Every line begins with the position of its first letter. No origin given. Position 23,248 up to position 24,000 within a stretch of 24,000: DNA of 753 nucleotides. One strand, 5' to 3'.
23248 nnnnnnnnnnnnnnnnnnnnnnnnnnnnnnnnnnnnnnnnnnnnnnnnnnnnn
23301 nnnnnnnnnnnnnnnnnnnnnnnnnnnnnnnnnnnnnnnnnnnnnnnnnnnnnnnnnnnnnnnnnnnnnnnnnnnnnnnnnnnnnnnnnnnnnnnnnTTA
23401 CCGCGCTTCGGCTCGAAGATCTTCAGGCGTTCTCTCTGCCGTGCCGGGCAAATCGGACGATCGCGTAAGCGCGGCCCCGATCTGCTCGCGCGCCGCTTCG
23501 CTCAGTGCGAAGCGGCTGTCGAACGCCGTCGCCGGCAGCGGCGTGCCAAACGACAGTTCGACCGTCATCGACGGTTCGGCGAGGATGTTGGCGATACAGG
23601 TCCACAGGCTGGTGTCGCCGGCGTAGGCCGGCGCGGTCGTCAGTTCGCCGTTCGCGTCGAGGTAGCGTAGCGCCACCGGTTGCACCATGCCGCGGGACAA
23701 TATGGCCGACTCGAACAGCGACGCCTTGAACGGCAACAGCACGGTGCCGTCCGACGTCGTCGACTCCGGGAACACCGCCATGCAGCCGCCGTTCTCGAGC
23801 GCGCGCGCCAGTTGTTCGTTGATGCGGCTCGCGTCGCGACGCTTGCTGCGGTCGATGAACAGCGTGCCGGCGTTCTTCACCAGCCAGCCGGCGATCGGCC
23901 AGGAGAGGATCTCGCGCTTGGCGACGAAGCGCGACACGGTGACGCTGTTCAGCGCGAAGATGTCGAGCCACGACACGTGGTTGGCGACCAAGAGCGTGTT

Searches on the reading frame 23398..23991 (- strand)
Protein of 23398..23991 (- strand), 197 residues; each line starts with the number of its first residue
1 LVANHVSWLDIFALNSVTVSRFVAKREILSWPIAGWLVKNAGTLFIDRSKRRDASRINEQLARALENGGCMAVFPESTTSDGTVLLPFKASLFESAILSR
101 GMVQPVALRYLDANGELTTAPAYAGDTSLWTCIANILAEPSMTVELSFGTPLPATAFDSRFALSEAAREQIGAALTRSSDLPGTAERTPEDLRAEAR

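Call 38: search_protein_families(library=pfam, proteins=[window:23398-23991:-], max_evalue=1)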
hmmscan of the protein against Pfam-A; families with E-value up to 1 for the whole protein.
window:23398-23991:- (197 aa): 1 family
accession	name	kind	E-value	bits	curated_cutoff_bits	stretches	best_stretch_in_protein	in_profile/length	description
PF01553.26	Acyltransferase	-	2.5e-23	82.8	23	1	1-108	18-131/132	Acyltransferase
